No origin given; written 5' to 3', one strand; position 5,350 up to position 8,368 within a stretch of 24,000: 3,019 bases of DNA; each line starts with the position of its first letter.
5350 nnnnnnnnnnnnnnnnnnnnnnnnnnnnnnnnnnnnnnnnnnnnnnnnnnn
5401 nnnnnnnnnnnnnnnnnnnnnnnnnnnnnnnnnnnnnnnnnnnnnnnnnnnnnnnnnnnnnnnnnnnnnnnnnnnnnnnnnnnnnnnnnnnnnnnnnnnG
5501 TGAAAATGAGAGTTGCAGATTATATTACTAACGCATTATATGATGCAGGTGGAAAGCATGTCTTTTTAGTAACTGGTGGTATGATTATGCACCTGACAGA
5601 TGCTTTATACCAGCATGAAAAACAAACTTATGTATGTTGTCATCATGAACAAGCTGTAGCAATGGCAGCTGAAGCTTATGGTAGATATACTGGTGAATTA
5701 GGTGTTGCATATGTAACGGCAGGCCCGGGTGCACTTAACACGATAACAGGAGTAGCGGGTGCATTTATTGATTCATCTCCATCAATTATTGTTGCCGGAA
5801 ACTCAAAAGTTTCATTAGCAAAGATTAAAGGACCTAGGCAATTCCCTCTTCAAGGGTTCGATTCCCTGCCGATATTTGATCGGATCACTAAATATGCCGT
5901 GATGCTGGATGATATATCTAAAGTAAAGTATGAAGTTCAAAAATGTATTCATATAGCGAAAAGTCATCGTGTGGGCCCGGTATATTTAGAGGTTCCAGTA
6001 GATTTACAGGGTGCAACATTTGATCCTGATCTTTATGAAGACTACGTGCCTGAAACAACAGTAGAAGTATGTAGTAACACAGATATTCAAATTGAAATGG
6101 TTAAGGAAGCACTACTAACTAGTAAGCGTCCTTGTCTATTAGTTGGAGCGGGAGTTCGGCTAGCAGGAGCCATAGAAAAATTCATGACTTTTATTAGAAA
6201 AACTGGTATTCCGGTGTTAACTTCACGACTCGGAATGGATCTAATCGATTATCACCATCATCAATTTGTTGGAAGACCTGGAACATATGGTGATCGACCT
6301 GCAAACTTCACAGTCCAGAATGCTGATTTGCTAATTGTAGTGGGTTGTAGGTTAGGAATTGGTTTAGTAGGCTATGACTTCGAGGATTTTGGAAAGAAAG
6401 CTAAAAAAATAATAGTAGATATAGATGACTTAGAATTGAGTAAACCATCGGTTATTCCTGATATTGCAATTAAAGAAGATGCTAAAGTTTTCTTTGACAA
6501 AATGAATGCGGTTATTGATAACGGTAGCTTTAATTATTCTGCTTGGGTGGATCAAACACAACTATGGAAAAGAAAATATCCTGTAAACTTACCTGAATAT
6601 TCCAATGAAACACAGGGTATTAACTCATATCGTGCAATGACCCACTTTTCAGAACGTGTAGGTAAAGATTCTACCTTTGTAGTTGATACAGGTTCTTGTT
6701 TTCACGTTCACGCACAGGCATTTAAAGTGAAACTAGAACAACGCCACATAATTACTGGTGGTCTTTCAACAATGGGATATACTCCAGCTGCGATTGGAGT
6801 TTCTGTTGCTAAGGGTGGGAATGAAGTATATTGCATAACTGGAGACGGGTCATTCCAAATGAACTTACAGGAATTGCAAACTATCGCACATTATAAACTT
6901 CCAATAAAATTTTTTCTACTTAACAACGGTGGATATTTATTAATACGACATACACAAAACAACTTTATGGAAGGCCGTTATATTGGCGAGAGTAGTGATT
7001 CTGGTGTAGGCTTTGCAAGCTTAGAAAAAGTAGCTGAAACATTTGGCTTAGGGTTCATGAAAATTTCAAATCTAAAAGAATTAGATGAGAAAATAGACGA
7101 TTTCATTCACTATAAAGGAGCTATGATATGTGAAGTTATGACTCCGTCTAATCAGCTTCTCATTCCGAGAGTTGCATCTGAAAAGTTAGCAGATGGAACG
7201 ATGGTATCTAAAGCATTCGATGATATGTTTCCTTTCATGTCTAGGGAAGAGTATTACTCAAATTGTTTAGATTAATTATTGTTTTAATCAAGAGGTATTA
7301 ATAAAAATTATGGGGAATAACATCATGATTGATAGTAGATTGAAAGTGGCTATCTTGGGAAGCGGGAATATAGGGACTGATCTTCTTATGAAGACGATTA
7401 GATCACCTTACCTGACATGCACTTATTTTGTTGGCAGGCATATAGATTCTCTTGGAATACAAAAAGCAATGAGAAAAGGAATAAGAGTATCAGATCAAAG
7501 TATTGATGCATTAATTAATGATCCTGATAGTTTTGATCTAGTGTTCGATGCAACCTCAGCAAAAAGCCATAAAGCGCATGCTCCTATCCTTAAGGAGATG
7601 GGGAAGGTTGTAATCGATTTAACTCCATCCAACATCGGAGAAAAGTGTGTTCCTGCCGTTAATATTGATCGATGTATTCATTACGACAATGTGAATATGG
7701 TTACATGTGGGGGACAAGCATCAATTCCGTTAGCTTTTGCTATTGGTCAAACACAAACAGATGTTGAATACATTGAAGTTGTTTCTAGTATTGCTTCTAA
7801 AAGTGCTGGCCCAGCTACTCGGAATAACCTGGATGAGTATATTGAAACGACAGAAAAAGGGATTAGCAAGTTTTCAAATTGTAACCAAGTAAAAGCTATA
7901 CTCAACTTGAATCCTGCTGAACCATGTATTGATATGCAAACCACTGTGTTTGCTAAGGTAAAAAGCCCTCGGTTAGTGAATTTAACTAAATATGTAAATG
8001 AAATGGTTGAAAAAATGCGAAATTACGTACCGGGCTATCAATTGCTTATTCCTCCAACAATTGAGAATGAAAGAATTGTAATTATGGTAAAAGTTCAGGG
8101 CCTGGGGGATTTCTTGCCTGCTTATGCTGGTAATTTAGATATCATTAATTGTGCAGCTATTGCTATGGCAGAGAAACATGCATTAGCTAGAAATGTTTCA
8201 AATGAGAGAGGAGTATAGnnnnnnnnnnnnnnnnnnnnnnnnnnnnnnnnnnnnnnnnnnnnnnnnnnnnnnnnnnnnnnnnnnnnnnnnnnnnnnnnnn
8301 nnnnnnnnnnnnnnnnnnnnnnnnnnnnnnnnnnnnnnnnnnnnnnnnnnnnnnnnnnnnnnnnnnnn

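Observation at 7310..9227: DmpF/DmpG aldolase-dehydrogenase pair outside any aromatic meta-cleavage context, embedded in a glycan operon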

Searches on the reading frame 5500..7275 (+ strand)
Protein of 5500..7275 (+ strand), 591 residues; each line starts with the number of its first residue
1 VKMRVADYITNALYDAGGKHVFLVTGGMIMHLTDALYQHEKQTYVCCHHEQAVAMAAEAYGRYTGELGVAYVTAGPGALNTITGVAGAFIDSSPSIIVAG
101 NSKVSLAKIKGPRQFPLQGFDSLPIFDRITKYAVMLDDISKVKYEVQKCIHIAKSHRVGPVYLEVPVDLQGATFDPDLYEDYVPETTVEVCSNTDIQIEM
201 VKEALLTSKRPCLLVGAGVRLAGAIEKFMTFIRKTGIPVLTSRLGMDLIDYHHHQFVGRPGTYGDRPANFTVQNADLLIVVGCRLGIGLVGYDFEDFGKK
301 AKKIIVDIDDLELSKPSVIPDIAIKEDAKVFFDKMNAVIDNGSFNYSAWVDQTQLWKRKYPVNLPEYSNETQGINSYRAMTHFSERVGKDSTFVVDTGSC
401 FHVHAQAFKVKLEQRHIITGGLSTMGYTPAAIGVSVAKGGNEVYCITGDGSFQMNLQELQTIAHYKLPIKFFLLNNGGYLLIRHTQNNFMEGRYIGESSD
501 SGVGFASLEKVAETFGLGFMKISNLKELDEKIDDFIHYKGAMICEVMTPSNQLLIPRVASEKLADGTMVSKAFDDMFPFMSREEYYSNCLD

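Call 4: search_protein_families(library=pfam, proteins=[window:5500-7275:+])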
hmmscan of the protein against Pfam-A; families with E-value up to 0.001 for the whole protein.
window:5500-7275:+ (591 aa): 3 families
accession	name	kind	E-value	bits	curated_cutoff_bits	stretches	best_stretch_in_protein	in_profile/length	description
PF02775.26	TPP_enzyme_C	-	6.3e-34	117.4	21.9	1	396-546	1-151/151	Thiamine pyrophosphate enzyme, C-terminal TPP binding domain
PF02776.23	TPP_enzyme_N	-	2.6e-31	108.3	26.8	1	3-110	1-108/119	Thiamine pyrophosphate enzyme, N-terminal TPP binding domain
PF00205.28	TPP_enzyme_M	-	5.1e-28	97.9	30.4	1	199-333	2-135/137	Thiamine pyrophosphate enzyme, central domain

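Call 5: search_protein_families(library=ncbifam, proteins=[window:5500-7275:+])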
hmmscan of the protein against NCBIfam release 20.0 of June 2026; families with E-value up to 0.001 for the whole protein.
window:5500-7275:+ (591 aa): 53 families (the best 25 are shown)
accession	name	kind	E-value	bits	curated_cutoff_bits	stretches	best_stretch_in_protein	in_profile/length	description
TIGR00118.1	acolac_lg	equivalog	8.6e-106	354.6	538.35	1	3-560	1-546/557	biosynthetic-type acetolactate synthase large subunit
NF006524.0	PRK08978.1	equivalog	6.7e-100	334.9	738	1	4-562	2-538/548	acetolactate synthase 2 catalytic subunit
NF004710.0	PRK06048.1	equivalog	2e-95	320.3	976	1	2-559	7-548/561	acetolactate synthase large subunit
NF005651.0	PRK07418.1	subfamily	2.2e-93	313.6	942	1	5-562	21-573/617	acetolactate synthase large subunit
NF004919.0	PRK06276.1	equivalog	9.4e-91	304.9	866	1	3-553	1-543/582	acetolactate synthase large subunit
NF005228.0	PRK06725.1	equivalog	1e-89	301.3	991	1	3-573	16-569/571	acetolactate synthase large subunit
NF005584.0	PRK07282.1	equivalog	1.1e-84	285.1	970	1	6-565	13-557/566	acetolactate synthase large subunit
NF006319.0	PRK08527.1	equivalog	7.4e-84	282.2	905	1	1-562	2-552/565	acetolactate synthase large subunit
NF005824.0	PRK07710.1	equivalog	8.8e-84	281.8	976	1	4-562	18-562/573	acetolactate synthase large subunit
NF005058.0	PRK06466.1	equivalog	1.6e-83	281.1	951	1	5-548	6-547/574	acetolactate synthase 3 large subunit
NF006016.1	PRK08155.1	equivalog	1.6e-81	274.4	870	1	2-559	2-543/554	acetolactate synthase large subunit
NF006581.0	PRK09107.1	equivalog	1e-80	271.7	974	1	2-569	10-574/595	acetolactate synthase 3 large subunit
NF005860.0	PRK07789.1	equivalog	1.2e-80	271.6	881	1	2-536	33-565/615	acetolactate synthase large subunit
NF005409.0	PRK06965.1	equivalog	1.3e-79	268.2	1035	1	5-539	23-551/587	acetolactate synthase 3 catalytic subunit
NF006525.0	PRK08979.1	equivalog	6.5e-76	255.9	1084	1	4-542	5-538/572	acetolactate synthase 3 large subunit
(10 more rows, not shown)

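Call 20: search_solved_structures(query=window:5500-7275:+, max_evalue=1e-20)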
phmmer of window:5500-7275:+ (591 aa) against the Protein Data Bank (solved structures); distinct sequences matched with E-value up to 1e-20: 99 (the best 60 are shown).
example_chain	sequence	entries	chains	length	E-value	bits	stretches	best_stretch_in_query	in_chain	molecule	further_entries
8rph_A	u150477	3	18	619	2.3e-114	386.1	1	2-583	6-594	Thiamine pyrophosphate-binding protein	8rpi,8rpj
5ahk_A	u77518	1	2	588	6.6e-76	259.2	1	3-557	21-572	ACETOLACTATE SYNTHASE II, LARGE SUBUNIT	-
3e9y_A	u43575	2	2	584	6.4e-61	209.7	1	5-560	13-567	Acetolactate synthase, chloroplastic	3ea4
7u25_A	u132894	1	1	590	1.6e-60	208.4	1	5-560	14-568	Acetolactate synthase, chloroplastic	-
7stq_A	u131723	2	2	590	1.7e-60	208.3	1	5-560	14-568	Acetolactate synthase, chloroplastic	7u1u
7tzz_A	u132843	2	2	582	1.8e-60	208.3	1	5-560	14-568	Acetolactate synthase, chloroplastic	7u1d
6u9h_A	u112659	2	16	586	2.3e-60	207.9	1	5-560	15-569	Acetolactate synthase, chloroplastic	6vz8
1ybh_A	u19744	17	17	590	2.3e-60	207.9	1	5-560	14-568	Acetolactate synthase, chloroplast | Acetolactate synthase | Acetolactate synthase, chloroplastic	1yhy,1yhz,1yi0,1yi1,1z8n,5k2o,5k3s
8et5_A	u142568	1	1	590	4e-60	207.1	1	5-559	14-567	Acetolactate synthase, chloroplastic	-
8xod_A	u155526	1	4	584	1.8e-58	201.6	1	13-532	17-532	BbmA-G484F complex with CBOA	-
8x3x_A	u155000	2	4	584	1.8e-58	201.6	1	13-532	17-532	BbmA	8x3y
6lpi_A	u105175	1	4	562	6e-58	199.9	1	5-558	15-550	Acetolactate synthase isozyme 1 large subunit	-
1jsc_A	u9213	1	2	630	7e-58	199.7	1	21-560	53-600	ACETOHYDROXY-ACID SYNTHASE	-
6u9d_A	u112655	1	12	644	7.5e-58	199.6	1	21-560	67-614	Acetolactate synthase catalytic subunit, mitochondrial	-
1n0h_A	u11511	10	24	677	9e-58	199.3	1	21-560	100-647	Acetolactate synthase | Acetolactate synthase, mitochondrial | Acetolactate synthase catalytic subunit, mitochondrial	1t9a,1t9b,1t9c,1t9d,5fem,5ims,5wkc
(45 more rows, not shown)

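Call 58: search_solved_structures(query=window:5500-7272:+, max_evalue=1e-70, show_alignments=2)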
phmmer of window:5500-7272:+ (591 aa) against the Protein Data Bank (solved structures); distinct sequences matched with E-value up to 1e-70: 2.
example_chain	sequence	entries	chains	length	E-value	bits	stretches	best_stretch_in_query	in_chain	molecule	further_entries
8rph_A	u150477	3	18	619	2.3e-114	386.1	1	2-583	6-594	Thiamine pyrophosphate-binding protein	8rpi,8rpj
5ahk_A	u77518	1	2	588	6.6e-76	259.2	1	3-557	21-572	ACETOLACTATE SYNTHASE II, LARGE SUBUNIT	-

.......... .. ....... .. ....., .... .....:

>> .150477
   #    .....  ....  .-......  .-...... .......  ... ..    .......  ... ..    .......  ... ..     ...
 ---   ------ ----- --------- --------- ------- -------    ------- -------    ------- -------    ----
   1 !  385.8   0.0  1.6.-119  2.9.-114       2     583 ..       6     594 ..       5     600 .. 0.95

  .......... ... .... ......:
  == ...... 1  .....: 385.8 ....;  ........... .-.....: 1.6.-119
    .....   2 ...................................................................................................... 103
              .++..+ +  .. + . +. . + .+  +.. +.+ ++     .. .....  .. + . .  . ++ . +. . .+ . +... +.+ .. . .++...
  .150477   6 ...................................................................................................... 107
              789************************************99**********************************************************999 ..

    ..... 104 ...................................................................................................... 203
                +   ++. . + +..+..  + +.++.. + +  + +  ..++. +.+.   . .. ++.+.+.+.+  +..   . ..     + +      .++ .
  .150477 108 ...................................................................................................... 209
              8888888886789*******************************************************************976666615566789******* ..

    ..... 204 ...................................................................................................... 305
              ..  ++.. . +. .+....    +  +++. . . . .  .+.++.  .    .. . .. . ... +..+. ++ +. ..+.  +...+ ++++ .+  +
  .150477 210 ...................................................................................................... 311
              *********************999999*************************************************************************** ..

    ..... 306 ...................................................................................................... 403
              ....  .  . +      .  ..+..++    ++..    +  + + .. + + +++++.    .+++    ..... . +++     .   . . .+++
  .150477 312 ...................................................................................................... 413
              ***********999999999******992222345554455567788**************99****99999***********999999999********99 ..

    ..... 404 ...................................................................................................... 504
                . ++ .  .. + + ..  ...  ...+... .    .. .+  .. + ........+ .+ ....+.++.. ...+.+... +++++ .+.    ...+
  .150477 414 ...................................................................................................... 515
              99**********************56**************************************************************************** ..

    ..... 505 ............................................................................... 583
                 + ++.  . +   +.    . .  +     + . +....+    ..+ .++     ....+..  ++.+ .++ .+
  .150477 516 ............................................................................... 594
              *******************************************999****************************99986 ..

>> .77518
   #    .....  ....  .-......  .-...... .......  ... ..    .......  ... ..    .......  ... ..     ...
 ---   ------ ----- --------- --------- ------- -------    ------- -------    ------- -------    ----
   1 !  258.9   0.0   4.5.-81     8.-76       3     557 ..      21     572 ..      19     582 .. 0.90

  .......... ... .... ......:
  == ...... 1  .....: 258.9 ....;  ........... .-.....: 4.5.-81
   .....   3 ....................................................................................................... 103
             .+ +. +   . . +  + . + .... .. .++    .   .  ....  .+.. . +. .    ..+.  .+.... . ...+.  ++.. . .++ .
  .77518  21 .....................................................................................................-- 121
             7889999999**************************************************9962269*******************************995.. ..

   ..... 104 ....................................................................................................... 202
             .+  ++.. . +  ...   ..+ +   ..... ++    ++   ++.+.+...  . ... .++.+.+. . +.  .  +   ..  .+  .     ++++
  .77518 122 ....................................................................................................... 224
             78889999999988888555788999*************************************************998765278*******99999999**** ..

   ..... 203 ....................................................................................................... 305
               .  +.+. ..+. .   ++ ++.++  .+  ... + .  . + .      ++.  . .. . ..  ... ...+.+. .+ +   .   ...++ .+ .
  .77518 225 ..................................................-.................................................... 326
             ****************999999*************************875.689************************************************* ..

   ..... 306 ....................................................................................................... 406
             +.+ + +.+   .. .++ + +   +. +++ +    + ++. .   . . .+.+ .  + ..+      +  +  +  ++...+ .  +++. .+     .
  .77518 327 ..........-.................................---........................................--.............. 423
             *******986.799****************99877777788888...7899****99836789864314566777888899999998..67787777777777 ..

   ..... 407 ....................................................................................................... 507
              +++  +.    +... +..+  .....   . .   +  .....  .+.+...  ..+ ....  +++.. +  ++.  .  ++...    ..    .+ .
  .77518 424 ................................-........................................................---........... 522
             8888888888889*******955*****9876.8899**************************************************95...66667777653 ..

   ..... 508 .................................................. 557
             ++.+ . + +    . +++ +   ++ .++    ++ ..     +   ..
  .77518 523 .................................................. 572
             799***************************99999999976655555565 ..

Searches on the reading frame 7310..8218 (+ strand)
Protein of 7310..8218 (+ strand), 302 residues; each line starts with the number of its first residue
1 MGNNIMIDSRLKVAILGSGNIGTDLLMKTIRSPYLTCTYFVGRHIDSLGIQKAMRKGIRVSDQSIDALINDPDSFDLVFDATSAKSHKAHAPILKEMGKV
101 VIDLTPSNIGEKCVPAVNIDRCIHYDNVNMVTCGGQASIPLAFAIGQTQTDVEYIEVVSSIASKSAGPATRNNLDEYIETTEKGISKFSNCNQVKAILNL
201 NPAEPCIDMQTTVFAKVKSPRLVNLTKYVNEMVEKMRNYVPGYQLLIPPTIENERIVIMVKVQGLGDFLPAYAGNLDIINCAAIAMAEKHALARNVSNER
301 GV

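Call 4: search_protein_families(library=pfam, proteins=[window:7310-8218:+])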
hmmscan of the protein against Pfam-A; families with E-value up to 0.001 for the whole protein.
window:7310-8218:+ (302 aa): 2 families
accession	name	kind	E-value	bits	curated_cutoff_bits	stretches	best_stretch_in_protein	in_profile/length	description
PF09290.16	AcetDehyd-dimer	-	7.6e-49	165.9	26.6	1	133-270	1-138/138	Prokaryotic acetaldehyde dehydrogenase, dimerisation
PF01118.30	Semialdhyde_dh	-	1.3e-07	32.4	26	1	12-106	1-98/121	Semialdehyde dehydrogenase, NAD binding domain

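Call 5: search_protein_families(library=ncbifam, proteins=[window:7310-8218:+])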
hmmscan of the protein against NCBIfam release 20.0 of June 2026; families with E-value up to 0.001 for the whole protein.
window:7310-8218:+ (302 aa): 2 families
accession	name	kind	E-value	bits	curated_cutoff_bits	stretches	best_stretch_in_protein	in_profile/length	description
NF006157.0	PRK08300.1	subfamily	2.3e-114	381.8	166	1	9-295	4-296/303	acetaldehyde dehydrogenase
TIGR03215.1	ac_ald_DH_ac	equivalog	4e-111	370.9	282.25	1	10-293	1-282/285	acetaldehyde dehydrogenase (acetylating)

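Call 22: search_solved_structures(query=window:7310-8218:+, max_evalue=1e-10, show_alignments=2)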
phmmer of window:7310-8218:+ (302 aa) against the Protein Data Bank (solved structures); distinct sequences matched with E-value up to 1e-10: 5.
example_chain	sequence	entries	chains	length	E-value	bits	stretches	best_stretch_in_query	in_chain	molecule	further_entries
7z3s_A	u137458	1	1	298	2e-80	273.6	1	9-291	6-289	Acetaldehyde dehydrogenase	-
4jn6_B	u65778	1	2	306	5.4e-67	229.5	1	8-291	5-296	Acetaldehyde dehydrogenase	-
8ih7_B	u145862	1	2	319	1.9e-64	221.1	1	4-291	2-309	Acetaldehyde dehydrogenase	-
4lrs_B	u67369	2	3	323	3.1e-64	220.5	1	13-291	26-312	Acetaldehyde dehydrogenase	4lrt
1nvm_B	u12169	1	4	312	2.1e-63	217.8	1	8-291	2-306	acetaldehyde dehydrogenase (acylating)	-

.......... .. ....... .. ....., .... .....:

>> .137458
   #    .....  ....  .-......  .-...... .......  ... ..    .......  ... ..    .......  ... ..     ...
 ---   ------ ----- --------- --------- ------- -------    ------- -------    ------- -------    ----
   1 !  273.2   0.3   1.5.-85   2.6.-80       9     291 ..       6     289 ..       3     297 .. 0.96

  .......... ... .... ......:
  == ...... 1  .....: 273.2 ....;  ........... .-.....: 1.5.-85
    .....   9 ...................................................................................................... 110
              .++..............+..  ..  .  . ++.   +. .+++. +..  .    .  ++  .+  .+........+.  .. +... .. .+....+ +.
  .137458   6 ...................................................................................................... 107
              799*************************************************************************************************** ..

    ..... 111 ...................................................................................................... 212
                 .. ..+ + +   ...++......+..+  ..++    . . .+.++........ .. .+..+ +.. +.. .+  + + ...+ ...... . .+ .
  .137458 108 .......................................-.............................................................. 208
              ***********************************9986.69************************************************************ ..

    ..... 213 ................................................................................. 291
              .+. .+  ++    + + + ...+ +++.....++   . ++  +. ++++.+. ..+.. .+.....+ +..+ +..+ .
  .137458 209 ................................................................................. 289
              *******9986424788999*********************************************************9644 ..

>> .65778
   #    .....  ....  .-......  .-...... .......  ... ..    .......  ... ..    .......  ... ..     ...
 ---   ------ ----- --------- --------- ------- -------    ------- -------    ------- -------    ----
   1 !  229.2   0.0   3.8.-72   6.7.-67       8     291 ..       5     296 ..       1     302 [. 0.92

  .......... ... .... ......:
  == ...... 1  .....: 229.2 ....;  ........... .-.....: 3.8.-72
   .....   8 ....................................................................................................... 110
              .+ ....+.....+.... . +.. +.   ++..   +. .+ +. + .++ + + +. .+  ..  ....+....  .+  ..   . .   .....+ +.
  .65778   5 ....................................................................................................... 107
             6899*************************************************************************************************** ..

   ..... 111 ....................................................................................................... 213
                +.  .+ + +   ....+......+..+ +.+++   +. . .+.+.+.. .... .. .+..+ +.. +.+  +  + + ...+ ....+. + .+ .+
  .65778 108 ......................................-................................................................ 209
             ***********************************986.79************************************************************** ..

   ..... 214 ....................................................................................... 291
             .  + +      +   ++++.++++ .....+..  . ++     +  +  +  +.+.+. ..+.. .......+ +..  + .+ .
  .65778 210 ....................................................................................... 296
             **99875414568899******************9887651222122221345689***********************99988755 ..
